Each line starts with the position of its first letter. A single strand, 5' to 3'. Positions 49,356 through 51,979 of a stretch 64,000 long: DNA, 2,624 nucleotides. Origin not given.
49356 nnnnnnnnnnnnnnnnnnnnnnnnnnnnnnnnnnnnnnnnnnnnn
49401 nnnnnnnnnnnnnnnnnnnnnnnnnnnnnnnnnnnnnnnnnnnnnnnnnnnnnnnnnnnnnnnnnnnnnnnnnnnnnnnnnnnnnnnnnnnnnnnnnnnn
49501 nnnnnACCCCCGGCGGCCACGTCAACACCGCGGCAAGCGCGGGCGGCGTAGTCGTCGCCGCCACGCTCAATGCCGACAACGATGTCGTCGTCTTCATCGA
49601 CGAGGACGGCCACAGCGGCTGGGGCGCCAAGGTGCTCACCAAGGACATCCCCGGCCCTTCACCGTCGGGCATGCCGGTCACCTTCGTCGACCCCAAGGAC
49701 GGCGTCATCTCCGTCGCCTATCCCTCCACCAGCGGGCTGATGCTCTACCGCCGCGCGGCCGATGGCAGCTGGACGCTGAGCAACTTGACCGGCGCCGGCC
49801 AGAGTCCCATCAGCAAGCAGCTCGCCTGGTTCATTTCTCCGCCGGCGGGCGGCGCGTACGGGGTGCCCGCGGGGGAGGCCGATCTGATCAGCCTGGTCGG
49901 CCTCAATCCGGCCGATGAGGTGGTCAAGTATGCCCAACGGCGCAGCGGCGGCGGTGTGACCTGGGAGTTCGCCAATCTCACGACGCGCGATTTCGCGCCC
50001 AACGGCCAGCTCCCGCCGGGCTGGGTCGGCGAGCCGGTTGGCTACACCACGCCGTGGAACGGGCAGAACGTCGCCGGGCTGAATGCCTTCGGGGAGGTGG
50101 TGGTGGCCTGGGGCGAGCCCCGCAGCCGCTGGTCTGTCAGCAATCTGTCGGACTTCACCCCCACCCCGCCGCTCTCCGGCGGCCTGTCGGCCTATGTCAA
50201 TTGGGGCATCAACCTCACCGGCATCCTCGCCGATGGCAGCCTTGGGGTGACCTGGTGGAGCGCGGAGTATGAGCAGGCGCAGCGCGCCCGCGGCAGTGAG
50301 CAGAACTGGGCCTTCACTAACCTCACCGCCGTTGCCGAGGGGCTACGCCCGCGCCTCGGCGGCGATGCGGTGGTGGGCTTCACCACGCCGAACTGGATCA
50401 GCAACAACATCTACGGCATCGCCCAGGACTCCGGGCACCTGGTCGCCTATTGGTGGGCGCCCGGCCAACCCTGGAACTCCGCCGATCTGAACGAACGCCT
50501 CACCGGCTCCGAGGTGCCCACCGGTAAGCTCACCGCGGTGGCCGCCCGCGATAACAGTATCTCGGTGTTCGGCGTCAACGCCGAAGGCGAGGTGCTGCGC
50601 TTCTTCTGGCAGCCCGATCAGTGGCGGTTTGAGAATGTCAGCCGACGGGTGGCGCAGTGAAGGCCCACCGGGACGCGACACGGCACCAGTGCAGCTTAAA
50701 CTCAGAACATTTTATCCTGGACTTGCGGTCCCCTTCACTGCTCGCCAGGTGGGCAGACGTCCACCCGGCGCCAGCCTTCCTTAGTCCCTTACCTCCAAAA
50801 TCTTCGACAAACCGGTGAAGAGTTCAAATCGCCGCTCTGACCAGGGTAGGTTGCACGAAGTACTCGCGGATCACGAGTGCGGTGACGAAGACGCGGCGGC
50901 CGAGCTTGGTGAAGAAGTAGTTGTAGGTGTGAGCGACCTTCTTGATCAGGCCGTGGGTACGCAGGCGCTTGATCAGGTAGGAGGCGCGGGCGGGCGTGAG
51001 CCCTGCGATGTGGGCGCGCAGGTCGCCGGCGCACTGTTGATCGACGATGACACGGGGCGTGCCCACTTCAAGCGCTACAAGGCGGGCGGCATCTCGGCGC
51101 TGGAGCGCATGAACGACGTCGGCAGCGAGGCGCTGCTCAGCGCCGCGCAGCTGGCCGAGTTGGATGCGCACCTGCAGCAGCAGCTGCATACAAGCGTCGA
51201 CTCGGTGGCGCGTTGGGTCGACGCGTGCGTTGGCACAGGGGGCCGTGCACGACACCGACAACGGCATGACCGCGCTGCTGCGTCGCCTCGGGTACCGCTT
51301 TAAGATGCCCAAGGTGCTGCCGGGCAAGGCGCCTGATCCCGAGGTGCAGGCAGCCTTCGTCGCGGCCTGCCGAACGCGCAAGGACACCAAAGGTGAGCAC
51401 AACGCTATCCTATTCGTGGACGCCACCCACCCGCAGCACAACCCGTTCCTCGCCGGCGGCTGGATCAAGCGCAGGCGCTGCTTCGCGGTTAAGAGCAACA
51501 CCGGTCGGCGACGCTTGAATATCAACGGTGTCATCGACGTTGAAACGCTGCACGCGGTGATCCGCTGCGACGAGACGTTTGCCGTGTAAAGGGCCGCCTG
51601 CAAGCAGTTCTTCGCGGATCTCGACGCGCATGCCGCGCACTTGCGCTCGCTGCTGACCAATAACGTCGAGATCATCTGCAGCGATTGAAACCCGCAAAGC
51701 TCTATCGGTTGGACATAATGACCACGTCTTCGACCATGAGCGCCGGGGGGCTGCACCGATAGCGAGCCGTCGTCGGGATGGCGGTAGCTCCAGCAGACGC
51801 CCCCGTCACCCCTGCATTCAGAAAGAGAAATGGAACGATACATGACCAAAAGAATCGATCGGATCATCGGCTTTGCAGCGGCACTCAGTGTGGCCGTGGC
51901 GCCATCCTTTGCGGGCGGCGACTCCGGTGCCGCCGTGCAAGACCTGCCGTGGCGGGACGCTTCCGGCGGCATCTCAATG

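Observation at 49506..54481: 1104-bp perfectly identical segment shared by a glycanase gene and a protease gene, separated by IS debris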

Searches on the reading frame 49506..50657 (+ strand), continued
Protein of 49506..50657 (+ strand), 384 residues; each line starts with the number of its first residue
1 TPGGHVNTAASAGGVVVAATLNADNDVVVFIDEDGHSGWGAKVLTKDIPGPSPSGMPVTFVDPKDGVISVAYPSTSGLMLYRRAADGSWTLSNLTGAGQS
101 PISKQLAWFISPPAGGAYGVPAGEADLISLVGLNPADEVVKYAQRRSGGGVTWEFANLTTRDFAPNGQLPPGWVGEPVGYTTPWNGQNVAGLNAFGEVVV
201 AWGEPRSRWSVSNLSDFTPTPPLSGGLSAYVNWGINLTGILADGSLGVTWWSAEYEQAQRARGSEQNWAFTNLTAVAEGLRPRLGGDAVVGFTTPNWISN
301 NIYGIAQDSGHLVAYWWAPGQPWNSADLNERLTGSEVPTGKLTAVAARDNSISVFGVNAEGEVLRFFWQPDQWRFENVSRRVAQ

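Call 50: search_protein_families(library=pfam, proteins=[P0021, P0022, P0024, P0025, P0026, P0030, P0033, P0036], max_evalue=0.05)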
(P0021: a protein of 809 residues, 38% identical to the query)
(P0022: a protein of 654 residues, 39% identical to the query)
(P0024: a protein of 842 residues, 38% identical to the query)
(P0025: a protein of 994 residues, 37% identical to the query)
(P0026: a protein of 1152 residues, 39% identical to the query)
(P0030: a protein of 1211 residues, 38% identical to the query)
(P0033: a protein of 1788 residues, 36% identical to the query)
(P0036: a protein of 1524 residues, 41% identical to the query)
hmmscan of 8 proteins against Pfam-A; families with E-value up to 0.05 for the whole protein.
P0021 (809 aa): 1 family
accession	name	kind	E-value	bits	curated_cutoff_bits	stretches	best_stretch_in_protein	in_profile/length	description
PF00975.26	Thioesterase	-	0.0019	18.9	26.4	1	145-185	63-104/226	Thioesterase domain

P0022 (654 aa): 5 families
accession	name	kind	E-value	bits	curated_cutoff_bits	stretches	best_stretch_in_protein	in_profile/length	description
PF17210.9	SdrD_B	-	3e-08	34.3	29.7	1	189-282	7-95/112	SdrD B-like domain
PF00188.32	CAP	-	4.2e-08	34.5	21.1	1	63-141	14-92/117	Cysteine-rich secretory protein family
PF13620.12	CarboxypepD_reg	-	1.9e-05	25.4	32.3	1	209-272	16-79/82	Carboxypeptidase regulatory-like domain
PF01105.29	EMP24_GP25L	-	0.0025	18.3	25.9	1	205-270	34-101/182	emp24/gp25L/p24 family/GOLD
PF18573.7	BclA_C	-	0.012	15.9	38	1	221-283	27-86/128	BclA C-terminal domain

P0024 (842 aa): 1 family
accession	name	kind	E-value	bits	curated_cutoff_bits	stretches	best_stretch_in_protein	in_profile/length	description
PF00975.26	Thioesterase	-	0.018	15.7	26.4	0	160-206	67-112/226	Thioesterase domain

P0025 (994 aa): 2 families
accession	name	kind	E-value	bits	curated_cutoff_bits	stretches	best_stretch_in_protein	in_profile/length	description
PF00082.27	Peptidase_S8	-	1.9e-28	100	21.8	1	95-364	6-272/288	Subtilase family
PF17892.7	Cadherin_5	-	0.0033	17.6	26.5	0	403-462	1-60/98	Cadherin-like domain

P0026 (1152 aa): 1 family
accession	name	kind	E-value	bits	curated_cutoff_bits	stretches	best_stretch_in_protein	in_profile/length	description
PF00082.27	Peptidase_S8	-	5.9e-33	114.8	21.8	1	100-372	8-269/288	Subtilase family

P0030 (1211 aa): 2 families
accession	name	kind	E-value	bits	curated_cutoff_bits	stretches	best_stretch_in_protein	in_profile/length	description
PF14312.12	FG-GAP_2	-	4.2e-108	353.9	23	7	621-669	1-49/49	FG-GAP repeat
PF00975.26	Thioesterase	-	0.036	14.7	26.4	0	136-177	67-108/226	Thioesterase domain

P0033 (1788 aa): 8 families
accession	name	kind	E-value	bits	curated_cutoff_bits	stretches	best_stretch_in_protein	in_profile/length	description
PF13517.12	FG-GAP_3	-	3.9e-138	450.6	26.9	14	200-260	1-61/61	FG-GAP-like repeat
PF01839.29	FG-GAP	-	9e-66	217.4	22.1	12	585-608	2-25/37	FG-GAP repeat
PF00041.27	fn3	-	2.9e-11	43.8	25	1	7-79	2-71/84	Fibronectin type III domain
PF25059.1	FN3_DSCAM-DSCAML_C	-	0.00094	19.9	39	1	24-77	12-65/89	DSCAM/DSCAML C-terminal Fn3-like domain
PF14779.12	BBS1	-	0.0061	16.5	27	0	144-216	16-89/254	Ciliary BBSome complex subunit 1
PF07819.20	PGAP1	-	0.031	14.5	24.3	0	1066-1114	86-133/233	PGAP1-like alpha/beta domain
PF23727.1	Beta-prop_FAM234A_B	-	0.046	12.7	26.4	0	274-325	109-163/467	FAM234A/B beta-propeller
PF16656.11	Pur_ac_phosph_N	-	0.047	14.7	30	0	10-80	3-84/93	Purple acid Phosphatase, N-terminal domain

P0036 (1524 aa): 4 families
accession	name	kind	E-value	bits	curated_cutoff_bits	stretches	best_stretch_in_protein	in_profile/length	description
PF02450.21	LCAT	-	1.8e-06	27.9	21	1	630-662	67-98/392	Lecithin:cholesterol acyltransferase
PF24096.1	DUF7379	-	0.0005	20.5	33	1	731-777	71-118/191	Domain of unknown function (DUF7379)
PF02089.21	Palm_thioest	-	0.0055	16.9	26.8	1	730-780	73-119/254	Palmitoyl protein thioesterase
PF07819.20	PGAP1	-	0.007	16.6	24.3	1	728-775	89-133/233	PGAP1-like alpha/beta domain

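Call 61: search_protein_families(library=pfam, proteins=[P0002, L002:170-562:+], max_evalue=0.1)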
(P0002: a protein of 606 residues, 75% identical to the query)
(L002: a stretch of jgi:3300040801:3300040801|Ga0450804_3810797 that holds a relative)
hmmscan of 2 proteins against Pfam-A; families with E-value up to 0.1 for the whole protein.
P0002 (606 aa): 1 family
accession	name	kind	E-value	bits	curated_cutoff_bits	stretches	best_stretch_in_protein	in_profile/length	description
PF02018.23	CBM_4_9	-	0.04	14.7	25.9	1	25-83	2-60/136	Carbohydrate binding domain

L002:170-562:+ (131 aa): 2 families
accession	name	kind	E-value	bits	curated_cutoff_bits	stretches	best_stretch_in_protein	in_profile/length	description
PF02412.23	TSP_3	-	3.8e-10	39.7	25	1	72-106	2-36/36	Thrombospondin type 3 repeat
PF05593.20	RHS_repeat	-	6.1e-08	33.3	22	1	32-61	1-30/38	RHS Repeat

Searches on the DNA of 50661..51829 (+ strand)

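Call 18: search_dna_similar(query=window:50661-51829:+, collection=plasmids, mode=distant, max_rows=10)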
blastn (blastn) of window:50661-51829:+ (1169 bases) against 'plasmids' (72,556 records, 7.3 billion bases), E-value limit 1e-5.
Records with a match: 1; places in all: 1; records where one place covers at least 80% of the query: 0.
Best place of each record, by identity: 60-80% 1.
By first word of the organism name: Allochromatium 1.
By predicted mobility (MOB-suite, as given by PLSDB): non-mobilizable 1.
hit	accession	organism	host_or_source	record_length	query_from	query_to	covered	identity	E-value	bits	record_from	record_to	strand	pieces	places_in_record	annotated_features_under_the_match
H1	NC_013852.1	Allochromatium vinosum DSM 180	-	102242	584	878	25%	72.1%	4e-31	144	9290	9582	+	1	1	IS630 family transposase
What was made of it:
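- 51058..51589 (+): IS630-family transposase pseudogene, frameshifted and truncated. It has HTH_32-like (51058-51228) and HTH_33-like (51257-51361) pieces and the start of the catalytic domain. 72% nt identity over 51244-51538 to an annotated IS630 transposase of Allochromatium vinosum (call 18).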

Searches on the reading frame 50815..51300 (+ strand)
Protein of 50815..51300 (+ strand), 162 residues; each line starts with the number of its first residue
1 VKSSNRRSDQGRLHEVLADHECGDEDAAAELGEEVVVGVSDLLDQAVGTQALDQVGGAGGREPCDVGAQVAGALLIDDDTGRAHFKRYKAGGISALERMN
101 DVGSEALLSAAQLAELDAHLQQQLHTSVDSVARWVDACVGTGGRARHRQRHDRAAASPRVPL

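Call 6: search_protein_families(library=pfam, proteins=[window:50815-51300:+], max_evalue=0.1)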
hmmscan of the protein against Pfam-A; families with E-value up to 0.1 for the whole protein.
window:50815-51300:+ (162 aa): 3 families
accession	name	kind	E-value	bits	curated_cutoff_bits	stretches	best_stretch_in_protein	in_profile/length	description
PF13565.12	HTH_32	-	0.00079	20.4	33.7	1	82-138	3-60/73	Homeodomain-like domain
PF13551.12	HTH_29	-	0.022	15.3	28.1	0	68-112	16-62/64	Winged helix-turn helix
PF07363.16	DUF1484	-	0.044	14.6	21.2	0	83-131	54-102/105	Protein of unknown function (DUF1484)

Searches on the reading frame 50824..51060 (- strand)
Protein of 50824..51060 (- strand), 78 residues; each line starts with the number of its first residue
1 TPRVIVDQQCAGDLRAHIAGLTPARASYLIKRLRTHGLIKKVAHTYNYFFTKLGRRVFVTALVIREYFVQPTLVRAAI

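Call 46: search_dna_similar(query=window:50824-51060:-, collection=plasmids, mode=protein, max_rows=8, max_evalue=0.001)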
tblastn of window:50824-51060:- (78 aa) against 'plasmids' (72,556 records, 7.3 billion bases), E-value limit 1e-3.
Records with a match: 1; places in all: 1; records where one place covers at least 80% of the query: 1.
Best place of each record, by identity: <60% 1.
By first word of the organism name: Paraburkholderia 1.
By predicted mobility (MOB-suite, as given by PLSDB): non-mobilizable 1.
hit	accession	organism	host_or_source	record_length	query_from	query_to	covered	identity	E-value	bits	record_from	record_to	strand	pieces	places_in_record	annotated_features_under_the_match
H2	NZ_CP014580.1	Paraburkholderia phytofirmans OLGA172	-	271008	12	76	83%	44.6%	9e-7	51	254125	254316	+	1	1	ArsR family transcriptional regulator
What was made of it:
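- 50833..51027 (-): Fragment of a winged-helix protein. Its only hit is annotated as an ArsR-family regulator. It is not demonstrably a transposase. tblastn, 44.6% identity over 65 aa, E 9e-7 (call 46).
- Checked: There is also a minus-strand fragment whose only hit is annotated as an ArsR-family regulator (call 46).
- Tried and rejected: The fragment's only hit is annotated as an ArsR-family regulator (call 46).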

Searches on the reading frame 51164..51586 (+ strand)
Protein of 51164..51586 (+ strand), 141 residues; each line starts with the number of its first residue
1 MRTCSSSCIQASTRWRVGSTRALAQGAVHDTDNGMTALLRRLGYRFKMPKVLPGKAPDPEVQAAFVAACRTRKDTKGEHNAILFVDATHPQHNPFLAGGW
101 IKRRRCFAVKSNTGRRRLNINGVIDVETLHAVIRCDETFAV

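Call 6: search_protein_families(library=pfam, proteins=[window:51164-51586:+], max_evalue=0.1)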
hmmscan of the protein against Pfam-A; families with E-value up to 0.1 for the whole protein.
window:51164-51586:+ (141 aa): 1 family
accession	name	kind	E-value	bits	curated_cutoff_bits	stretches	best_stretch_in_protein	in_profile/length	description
PF13592.12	HTH_33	-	7.3e-05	22.7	25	1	32-66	24-57/60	Winged helix-turn helix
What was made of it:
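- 51058..51589 (+): Weak Pfam hits below the cut-offs (call 6).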
